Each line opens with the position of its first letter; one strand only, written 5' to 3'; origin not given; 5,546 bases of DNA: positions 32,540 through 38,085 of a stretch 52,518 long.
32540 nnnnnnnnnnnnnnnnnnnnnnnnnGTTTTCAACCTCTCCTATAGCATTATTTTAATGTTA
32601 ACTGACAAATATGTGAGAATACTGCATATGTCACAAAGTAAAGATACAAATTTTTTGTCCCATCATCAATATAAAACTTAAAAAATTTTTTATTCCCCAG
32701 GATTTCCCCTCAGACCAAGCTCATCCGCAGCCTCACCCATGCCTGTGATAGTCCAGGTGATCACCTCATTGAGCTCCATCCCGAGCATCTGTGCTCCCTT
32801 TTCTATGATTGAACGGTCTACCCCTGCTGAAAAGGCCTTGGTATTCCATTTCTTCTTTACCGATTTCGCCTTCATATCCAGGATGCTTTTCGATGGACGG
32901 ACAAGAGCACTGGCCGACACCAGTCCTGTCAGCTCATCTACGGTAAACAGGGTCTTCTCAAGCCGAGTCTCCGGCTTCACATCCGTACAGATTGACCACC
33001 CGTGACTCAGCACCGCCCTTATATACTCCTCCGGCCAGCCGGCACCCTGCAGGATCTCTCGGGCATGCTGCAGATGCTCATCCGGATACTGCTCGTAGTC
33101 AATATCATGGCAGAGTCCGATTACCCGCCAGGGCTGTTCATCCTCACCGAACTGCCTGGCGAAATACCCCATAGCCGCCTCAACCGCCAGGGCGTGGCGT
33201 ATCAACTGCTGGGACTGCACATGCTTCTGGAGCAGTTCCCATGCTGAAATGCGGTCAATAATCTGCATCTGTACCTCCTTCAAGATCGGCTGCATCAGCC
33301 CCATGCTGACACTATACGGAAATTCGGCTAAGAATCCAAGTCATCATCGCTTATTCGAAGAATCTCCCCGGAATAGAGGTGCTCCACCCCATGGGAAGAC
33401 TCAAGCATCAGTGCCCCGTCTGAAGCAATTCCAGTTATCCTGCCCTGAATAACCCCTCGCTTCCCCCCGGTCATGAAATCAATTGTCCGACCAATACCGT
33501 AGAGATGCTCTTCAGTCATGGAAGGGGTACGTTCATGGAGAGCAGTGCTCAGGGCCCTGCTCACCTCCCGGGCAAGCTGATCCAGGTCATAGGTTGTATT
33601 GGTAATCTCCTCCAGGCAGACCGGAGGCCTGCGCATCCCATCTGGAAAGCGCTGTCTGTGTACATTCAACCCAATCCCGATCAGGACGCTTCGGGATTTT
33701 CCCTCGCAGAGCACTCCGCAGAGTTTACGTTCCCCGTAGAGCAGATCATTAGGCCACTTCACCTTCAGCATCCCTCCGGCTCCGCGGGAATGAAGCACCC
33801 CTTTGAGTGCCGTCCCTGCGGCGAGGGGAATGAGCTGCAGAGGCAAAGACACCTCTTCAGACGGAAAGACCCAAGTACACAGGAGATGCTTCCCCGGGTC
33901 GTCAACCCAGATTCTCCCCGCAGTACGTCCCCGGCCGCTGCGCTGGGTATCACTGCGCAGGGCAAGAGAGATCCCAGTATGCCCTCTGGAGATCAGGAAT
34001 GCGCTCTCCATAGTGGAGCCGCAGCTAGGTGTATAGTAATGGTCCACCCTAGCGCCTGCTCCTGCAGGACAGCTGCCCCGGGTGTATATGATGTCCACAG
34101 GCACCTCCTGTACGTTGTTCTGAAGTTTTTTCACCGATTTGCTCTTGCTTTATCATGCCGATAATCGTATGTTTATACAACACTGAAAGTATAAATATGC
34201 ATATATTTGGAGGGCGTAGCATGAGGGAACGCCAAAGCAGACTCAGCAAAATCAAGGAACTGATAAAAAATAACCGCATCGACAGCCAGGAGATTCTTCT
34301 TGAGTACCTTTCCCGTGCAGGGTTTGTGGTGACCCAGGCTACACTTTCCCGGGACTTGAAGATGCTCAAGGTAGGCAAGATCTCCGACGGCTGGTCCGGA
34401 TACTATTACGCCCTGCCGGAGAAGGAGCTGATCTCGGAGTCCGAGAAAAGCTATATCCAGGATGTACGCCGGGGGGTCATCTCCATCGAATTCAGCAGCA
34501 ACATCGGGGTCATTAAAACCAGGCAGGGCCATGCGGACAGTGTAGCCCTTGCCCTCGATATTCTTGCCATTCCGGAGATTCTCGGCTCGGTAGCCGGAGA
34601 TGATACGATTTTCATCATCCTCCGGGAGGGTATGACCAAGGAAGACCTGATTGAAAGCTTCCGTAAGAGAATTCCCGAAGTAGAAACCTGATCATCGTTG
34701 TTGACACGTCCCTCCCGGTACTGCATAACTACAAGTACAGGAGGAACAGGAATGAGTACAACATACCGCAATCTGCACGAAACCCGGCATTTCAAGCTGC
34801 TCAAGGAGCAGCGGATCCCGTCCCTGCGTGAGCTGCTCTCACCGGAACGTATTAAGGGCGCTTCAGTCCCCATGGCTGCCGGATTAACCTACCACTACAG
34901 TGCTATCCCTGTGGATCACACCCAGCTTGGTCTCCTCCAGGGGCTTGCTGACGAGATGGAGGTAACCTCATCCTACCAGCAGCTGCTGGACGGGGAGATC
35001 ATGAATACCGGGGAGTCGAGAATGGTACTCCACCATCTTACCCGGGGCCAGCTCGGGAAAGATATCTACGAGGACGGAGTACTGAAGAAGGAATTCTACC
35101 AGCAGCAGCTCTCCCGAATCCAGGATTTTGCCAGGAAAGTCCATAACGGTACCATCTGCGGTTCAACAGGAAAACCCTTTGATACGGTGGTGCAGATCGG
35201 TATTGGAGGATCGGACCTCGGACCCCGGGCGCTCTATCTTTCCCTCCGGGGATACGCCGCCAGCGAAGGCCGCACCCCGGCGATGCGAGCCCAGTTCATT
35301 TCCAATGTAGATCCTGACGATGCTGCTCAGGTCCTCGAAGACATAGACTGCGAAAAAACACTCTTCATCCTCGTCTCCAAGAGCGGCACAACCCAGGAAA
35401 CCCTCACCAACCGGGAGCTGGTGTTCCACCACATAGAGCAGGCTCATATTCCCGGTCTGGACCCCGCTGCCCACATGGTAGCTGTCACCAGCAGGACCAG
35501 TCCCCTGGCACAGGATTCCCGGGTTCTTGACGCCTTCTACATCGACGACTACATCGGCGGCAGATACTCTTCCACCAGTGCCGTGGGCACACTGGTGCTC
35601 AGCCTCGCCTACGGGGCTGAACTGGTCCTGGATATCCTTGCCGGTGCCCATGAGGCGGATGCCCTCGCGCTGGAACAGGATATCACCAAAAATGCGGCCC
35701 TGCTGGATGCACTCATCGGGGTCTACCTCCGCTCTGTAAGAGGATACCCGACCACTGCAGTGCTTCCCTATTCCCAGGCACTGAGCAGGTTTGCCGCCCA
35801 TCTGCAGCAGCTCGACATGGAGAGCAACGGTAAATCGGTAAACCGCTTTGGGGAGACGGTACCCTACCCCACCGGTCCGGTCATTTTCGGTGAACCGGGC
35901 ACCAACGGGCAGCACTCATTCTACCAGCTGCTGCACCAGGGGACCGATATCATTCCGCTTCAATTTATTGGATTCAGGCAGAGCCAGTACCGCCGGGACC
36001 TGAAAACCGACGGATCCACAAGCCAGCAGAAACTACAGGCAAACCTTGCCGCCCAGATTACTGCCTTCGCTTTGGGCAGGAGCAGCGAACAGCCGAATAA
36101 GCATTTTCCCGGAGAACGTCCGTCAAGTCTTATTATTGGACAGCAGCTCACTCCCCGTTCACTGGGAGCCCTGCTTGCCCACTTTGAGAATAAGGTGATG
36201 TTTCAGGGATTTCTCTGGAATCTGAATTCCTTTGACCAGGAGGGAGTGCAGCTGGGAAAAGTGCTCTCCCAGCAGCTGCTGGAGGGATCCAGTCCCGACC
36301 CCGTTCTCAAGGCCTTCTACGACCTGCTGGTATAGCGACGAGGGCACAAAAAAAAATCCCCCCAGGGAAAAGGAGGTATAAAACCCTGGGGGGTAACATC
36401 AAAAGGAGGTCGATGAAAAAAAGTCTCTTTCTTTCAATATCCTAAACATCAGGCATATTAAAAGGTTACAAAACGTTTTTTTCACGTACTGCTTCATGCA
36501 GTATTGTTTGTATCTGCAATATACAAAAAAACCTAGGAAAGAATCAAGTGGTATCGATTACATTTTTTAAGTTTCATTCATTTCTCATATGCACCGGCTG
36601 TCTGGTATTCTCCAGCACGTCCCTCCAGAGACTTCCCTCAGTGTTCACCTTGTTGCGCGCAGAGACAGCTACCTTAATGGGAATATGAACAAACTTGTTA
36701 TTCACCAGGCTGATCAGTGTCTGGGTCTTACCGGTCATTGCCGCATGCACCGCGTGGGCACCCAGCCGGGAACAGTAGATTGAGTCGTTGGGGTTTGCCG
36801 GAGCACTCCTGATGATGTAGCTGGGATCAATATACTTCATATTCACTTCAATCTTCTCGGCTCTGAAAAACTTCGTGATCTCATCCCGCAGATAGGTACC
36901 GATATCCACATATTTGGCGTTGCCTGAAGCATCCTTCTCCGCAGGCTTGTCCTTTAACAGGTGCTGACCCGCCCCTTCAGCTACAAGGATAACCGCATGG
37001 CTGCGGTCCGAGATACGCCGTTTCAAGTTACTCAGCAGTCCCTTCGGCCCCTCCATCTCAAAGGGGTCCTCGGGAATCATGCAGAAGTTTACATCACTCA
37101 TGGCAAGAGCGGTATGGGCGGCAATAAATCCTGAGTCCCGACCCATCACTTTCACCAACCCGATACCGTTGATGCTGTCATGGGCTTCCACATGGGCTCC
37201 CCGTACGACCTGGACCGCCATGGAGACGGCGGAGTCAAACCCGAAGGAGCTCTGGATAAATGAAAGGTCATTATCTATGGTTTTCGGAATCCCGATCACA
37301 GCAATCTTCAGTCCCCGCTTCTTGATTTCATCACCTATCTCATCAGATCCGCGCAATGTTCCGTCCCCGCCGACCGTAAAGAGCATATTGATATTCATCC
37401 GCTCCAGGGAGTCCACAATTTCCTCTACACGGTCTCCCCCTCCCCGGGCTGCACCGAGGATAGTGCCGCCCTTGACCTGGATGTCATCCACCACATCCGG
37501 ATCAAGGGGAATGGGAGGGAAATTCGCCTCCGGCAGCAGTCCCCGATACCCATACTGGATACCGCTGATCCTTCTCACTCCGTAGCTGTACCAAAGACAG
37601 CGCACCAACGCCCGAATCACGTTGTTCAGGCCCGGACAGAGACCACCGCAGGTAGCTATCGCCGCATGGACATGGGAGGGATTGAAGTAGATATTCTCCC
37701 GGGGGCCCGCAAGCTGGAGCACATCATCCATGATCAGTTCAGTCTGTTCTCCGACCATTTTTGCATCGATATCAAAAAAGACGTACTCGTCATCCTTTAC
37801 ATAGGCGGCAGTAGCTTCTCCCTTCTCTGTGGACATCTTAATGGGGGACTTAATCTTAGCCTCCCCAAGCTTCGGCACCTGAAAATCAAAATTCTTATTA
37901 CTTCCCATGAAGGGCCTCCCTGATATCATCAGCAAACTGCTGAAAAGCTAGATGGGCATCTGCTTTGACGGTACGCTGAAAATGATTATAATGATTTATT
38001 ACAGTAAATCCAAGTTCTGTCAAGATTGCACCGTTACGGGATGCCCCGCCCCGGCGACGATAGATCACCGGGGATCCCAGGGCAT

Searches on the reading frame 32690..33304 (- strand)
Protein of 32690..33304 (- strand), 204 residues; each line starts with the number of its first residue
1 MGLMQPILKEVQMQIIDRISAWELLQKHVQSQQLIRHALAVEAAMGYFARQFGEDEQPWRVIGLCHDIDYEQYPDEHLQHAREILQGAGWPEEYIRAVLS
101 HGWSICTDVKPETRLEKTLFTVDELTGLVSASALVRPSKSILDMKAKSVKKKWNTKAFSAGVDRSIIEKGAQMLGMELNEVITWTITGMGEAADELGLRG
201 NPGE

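Call 48: search_protein_families(library=pfam, proteins=[window:32690-33304:-], max_evalue=0.00001)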
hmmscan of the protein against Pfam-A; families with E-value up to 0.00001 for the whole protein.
window:32690-33304:- (204 aa): 1 family
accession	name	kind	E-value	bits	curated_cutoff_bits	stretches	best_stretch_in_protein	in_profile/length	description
PF01966.28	HD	-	1.1e-06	29.3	22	1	35-102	2-86/116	HD domain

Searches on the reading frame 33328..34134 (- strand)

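Call 48: search_protein_families(library=pfam, proteins=[window:33328-34134:-], max_evalue=0.00001)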
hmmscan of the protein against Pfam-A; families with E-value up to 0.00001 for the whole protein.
window:33328-34134:- (268 aa): 2 families
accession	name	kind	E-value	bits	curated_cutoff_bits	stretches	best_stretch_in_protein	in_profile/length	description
PF03099.24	BPL_LplA_LipB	-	7.9e-10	39.2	21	1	63-154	31-126/133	Biotin/lipoate A/B protein ligase family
PF02237.23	BPL_C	-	1.5e-06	28.5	21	1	221-258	9-45/48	Biotin protein ligase C terminal domain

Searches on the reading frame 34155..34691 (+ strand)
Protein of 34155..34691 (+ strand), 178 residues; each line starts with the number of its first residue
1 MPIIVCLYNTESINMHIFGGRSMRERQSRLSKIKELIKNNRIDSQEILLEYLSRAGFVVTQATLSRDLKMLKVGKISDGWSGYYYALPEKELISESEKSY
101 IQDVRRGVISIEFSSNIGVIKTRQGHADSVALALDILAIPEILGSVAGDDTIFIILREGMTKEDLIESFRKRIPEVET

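Call 49: search_protein_families(library=pfam, proteins=[window:34155-34691:+], max_evalue=0.00001)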
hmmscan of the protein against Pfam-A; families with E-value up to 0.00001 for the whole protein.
window:34155-34691:+ (178 aa): 2 families
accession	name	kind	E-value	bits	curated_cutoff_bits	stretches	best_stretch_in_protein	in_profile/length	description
PF02863.23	Arg_repressor_C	-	4.8e-23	81.2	25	1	105-170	2-67/68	Arginine repressor, C-terminal domain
PF01316.27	Arg_repressor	-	9.8e-17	60.9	27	1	25-90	2-67/70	Arginine repressor, DNA binding domain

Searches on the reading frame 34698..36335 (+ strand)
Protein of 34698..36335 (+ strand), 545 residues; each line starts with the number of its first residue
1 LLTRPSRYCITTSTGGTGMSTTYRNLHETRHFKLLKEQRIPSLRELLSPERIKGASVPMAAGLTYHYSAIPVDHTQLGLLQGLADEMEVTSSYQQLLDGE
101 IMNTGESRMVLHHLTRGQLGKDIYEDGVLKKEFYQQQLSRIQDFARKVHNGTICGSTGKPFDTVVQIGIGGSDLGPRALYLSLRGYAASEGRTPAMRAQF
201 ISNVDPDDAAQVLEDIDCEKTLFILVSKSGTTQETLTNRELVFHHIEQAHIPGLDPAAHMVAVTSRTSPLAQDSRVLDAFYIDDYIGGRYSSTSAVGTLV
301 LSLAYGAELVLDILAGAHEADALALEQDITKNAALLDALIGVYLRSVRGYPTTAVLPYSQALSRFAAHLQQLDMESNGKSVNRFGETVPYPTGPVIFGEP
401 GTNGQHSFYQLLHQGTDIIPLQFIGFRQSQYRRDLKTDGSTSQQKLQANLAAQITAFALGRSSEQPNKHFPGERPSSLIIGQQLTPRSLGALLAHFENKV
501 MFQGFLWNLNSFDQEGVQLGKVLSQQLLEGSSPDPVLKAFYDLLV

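Call 49: search_protein_families(library=pfam, proteins=[window:34698-36335:+], max_evalue=0.00001)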
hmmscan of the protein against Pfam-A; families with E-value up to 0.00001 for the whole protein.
window:34698-36335:+ (545 aa): 1 family
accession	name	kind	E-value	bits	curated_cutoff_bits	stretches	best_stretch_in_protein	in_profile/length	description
PF00342.24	PGI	-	1.5e-121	406.8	22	1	67-530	2-468/486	Phosphoglucose isomerase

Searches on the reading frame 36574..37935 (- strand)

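Call 49: search_protein_families(library=pfam, proteins=[window:36574-37935:-], max_evalue=0.00001)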
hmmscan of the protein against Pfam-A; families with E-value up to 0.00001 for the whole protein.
window:36574-37935:- (453 aa): 1 family
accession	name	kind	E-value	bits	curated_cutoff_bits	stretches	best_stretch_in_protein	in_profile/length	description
PF00365.25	PFK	-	6.8e-61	206.5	30.9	1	91-398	2-276/277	Phosphofructokinase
